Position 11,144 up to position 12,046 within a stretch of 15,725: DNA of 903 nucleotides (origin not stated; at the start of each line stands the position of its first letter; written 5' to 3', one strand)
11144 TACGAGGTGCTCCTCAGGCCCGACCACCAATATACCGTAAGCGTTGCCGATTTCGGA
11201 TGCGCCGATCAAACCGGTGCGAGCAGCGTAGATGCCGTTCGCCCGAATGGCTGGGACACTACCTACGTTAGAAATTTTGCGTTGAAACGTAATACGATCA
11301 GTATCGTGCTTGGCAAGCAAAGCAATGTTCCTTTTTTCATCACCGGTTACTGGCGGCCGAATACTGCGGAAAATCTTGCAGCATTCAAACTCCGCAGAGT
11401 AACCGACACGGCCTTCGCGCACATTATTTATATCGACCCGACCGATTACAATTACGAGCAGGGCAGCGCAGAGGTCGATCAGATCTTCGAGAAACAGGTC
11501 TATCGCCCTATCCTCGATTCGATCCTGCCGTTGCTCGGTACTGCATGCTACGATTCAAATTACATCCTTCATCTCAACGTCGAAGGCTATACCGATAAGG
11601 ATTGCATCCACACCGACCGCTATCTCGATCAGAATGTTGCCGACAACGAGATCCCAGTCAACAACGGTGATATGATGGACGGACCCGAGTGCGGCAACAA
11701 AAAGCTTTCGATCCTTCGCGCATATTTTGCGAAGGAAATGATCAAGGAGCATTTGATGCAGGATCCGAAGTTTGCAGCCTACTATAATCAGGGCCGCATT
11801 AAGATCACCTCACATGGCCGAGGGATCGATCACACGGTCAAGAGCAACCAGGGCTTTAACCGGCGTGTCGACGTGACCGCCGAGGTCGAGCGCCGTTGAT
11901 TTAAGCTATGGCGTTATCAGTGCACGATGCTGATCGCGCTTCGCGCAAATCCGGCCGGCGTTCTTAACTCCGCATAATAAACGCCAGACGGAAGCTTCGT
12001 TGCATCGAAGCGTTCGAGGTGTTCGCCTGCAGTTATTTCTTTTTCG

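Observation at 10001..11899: PorE-like domain architecture (beta-propeller + CRD + OmpA_C lipoprotein) without the N-terminal TPR region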

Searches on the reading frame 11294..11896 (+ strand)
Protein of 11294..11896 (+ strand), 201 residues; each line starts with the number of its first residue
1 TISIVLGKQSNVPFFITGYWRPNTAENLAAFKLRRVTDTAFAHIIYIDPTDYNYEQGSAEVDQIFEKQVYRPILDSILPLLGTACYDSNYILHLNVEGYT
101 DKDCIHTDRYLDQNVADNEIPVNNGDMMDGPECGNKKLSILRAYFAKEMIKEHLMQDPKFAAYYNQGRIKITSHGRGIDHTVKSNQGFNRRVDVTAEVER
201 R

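Call 32: search_solved_structures(query=A3, max_evalue=10, show_alignments=2)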
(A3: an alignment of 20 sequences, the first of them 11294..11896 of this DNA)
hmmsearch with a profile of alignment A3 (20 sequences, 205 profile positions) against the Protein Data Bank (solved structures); distinct sequences matched with E-value up to 10: 3.
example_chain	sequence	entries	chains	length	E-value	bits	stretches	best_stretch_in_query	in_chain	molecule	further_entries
9yed_CP1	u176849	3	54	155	0.034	17.1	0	143-200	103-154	Chemotaxis protein PomB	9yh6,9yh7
6ysf_A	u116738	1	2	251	0.55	13.1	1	163-201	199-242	Chemotaxis motB protein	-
3f31_A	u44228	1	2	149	0.67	12.9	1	98-171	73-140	Spectrin alpha chain, brain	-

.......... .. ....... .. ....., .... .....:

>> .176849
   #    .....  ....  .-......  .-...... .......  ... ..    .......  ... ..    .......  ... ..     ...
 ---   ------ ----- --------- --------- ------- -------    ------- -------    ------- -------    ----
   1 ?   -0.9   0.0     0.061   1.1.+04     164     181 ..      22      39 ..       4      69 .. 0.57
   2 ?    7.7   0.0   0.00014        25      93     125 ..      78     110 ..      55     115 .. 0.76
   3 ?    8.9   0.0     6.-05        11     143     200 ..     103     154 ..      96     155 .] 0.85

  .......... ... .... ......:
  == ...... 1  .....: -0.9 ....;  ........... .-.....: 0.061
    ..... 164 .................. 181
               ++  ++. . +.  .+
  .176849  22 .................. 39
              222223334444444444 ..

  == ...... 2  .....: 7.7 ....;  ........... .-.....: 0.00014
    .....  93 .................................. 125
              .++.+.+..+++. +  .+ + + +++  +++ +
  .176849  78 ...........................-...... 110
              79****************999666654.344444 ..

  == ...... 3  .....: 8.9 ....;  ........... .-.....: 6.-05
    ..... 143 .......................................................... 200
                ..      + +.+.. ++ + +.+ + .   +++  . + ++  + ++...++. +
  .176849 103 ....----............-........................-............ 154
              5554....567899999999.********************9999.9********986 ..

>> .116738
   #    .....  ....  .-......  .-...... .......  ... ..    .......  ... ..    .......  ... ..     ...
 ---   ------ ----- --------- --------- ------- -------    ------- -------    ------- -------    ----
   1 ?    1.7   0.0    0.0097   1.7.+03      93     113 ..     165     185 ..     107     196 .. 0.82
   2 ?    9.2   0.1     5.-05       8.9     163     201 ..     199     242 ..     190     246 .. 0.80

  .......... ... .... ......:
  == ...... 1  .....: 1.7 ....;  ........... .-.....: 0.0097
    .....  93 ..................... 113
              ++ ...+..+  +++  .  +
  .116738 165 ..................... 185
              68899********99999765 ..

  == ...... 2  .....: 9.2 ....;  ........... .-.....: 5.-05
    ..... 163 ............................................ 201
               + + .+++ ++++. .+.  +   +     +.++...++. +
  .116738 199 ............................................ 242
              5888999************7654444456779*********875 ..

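Call 41: predict_structure(alignment_id=A3)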
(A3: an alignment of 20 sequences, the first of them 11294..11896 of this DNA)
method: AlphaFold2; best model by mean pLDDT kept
length: 201 residues; sequences in the alignment: 20
mean_pLDDT: 91.1   pTM: 0.89
mean pLDDT of the five models: 91.1, 90.8, 90.7, 90.5, 90.3
residues with pLDDT >= 90: 156; 70-90: 34; 50-70: 11; < 50: 0
segments of 3 or more residues with pLDDT < 50: none
pLDDT, mean of each block of 10 residues (from residue 1): 72 90 97 97 95 93 94 93 85 95 92 87 95 95 97 98 96 93 67 92 82
secondary structure, 60 per line:
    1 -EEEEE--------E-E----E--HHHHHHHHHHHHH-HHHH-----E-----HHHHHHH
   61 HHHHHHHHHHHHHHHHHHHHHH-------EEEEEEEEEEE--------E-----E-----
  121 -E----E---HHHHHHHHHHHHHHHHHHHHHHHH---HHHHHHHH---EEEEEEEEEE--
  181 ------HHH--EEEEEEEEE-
elements in order: E2-6 H25-37 H39-42 H54-82 E90-100 H131-154 H158-165 E169-178 E192-200

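Call 44: search_protein_representatives(alignment_id=A3)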
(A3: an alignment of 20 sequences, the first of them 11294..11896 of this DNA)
Query: 20 sequences, 205 profile positions. Proteins with E-value up to 0.001 (for the whole library): 404; up to 1e-10: 326; up to 1e-30: 89. The best 150 are listed.
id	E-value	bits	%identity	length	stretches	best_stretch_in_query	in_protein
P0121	5.5e-71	254.9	-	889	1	4-204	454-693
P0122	1.7e-70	253.3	-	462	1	4-204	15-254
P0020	4.9e-66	238.7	-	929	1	4-204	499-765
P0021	1.0e-65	237.7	-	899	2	4-203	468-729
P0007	2.6e-62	226.5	-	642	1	4-203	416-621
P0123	4.6e-60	219.2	-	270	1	4-202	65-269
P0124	1.0e-59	218.1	-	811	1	4-202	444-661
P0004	1.2e-59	217.8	-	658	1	4-204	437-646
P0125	6.5e-59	215.4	-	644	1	4-202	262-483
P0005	1.9e-58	213.9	-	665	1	4-204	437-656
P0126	1.5e-57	211.0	-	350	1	5-202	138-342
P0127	3.9e-57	209.7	-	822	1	4-202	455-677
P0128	2.3e-55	203.9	-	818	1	8-203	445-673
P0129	4.9e-55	202.8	-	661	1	4-203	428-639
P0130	2.3e-54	200.6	-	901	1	5-200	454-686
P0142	8.7e-49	182.4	-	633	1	8-203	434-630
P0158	3.9e-39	150.8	-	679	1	10-201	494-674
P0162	8.5e-38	146.5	-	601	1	9-202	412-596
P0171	9.0e-35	136.6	-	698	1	16-204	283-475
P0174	2.3e-33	132.0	-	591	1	9-203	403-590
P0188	4.7e-32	127.7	-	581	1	9-203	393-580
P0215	9.2e-30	120.2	-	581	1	9-204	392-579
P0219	2.1e-29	119.1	-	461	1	10-203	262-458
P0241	5.8e-28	114.4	-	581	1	9-203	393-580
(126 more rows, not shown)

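Call 46: search_protein_families(library=pfam, proteins=[P0121, P0124, P0142, P0158, P0162, P0174, P0188, P0215, P0241, P0171], max_evalue=0.01)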
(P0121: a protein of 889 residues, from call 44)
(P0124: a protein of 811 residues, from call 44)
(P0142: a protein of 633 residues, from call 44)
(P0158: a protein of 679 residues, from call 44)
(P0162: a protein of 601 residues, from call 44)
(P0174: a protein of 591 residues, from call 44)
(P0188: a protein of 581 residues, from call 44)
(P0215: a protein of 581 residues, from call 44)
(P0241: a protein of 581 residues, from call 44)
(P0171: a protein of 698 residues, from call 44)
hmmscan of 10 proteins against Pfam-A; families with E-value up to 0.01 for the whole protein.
P0121 (889 aa): 1 family
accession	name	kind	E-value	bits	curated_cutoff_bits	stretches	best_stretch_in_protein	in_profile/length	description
PF07676.18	PD40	-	1.1e-14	54.4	20.9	2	172-206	5-37/38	WD40-like Beta Propeller Repeat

P0124 (811 aa): 2 families
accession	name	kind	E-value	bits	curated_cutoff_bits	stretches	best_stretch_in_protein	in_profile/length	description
PF07676.18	PD40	-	1.7e-11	44.2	20.9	2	166-197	8-37/38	WD40-like Beta Propeller Repeat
PF05036.18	SPOR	-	1.2e-07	32.4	21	1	732-794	5-64/76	SPOR domain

P0142 (633 aa): 1 family
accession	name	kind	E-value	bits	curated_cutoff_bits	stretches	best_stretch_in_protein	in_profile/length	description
PF07676.18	PD40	-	6.4e-17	61.5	20.9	2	283-320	3-38/38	WD40-like Beta Propeller Repeat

P0158 (679 aa): 2 families
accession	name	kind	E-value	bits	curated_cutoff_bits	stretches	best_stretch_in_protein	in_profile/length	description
PF07676.18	PD40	-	1.3e-20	73.2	20.9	2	149-182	6-37/38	WD40-like Beta Propeller Repeat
PF13620.12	CarboxypepD_reg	-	3.4e-05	24.6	32.3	1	305-371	2-64/82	Carboxypeptidase regulatory-like domain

P0162 (601 aa): 1 family
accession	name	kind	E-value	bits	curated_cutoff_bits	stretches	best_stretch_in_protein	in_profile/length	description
PF07676.18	PD40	-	2.9e-19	68.9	20.9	2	161-197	4-38/38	WD40-like Beta Propeller Repeat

P0174 (591 aa): 2 families
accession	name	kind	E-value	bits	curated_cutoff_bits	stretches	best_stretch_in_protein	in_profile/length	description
PF07676.18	PD40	-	6.2e-14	52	20.9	1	160-197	3-38/38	WD40-like Beta Propeller Repeat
PF15739.10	TSNAXIP1_N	-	0.0008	20.1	27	0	449-487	49-86/111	Translin-associated factor X-interacting N-terminus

P0188 (581 aa): 1 family
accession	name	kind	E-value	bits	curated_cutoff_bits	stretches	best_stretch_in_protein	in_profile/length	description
PF07676.18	PD40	-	2.7e-16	59.5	20.9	1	154-189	5-38/38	WD40-like Beta Propeller Repeat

P0215 (581 aa): 1 family
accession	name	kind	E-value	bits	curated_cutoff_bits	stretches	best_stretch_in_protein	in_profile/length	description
PF07676.18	PD40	-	1.1e-10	41.6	20.9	1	149-183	5-37/38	WD40-like Beta Propeller Repeat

P0241 (581 aa): 1 family
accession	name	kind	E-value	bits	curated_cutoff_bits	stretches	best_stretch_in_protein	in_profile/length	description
PF07676.18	PD40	-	4.4e-09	36.5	20.9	1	150-186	3-37/38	WD40-like Beta Propeller Repeat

P0171 (698 aa): 3 families
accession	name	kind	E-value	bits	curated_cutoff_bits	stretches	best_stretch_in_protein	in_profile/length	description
PF07676.18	PD40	-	1.4e-08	34.9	20.9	1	6-44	5-37/38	WD40-like Beta Propeller Repeat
PF05036.18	SPOR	-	0.00025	21.8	21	0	611-671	4-62/76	SPOR domain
PF03244.19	PSI_PsaH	-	0.0034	17.3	25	0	156-210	59-113/139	Photosystem I reaction centre subunit VI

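Call 47: find_homologous_proteins(query=A3, max_evalue=0.001)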
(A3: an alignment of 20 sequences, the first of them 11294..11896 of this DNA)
Query A3 (20 sequences) (201 aa, profile of the alignment): 28 proteins with E <= 0.001 among 2907 candidates.
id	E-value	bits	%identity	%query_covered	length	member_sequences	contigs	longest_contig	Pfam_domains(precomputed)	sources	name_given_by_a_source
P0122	5.2e-70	253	28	88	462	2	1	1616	-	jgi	jgi:cell division protein FtsN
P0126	4.6e-57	211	48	99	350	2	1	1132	-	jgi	jgi:hypothetical protein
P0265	1.1e-49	187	33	94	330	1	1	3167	-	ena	-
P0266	5.0e-49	185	29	94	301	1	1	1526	-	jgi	-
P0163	5.9e-37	145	32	84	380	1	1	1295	-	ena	-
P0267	4.3e-33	133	31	92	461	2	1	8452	PF13505.13,PF13568.13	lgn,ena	-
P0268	1.0e-32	132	32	95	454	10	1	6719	PF13505.13,PF13568.13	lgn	-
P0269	1.5e-32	131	31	95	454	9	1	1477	PF13505.13,PF13568.13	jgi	-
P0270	5.1e-32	129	28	92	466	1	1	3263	PF13505.13,PF13568.13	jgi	jgi:hypothetical protein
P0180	6.9e-32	129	84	60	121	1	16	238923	-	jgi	jgi:hypothetical protein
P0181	7.2e-32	129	32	95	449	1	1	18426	PF13505.13,PF13568.13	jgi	jgi:hypothetical protein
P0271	9.8e-32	128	31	79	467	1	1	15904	PF13505.13,PF13568.13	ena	-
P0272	7.9e-31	125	29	94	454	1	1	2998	PF13505.13,PF13568.13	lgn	-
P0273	2.4e-30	124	32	79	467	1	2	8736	PF13505.13,PF13568.13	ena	-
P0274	4.0e-30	123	27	92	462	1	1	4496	PF13505.13,PF13568.13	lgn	-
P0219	6.6e-29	119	32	73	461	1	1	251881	PF13505.13,PF13568.13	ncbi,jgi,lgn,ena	-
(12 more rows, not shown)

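Call 48: search_protein_families(library=ncbifam, proteins=[P0219], max_evalue=0.001)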
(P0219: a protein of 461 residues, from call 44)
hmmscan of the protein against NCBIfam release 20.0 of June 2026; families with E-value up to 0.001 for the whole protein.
P0219 (461 aa): 1 family
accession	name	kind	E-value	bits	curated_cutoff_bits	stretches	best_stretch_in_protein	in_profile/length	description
NF049866.1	outer_TDE1717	subfamily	2.6e-13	50.4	135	1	1-153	1-135/210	TDE1717 family outer membrane beta-barrel protein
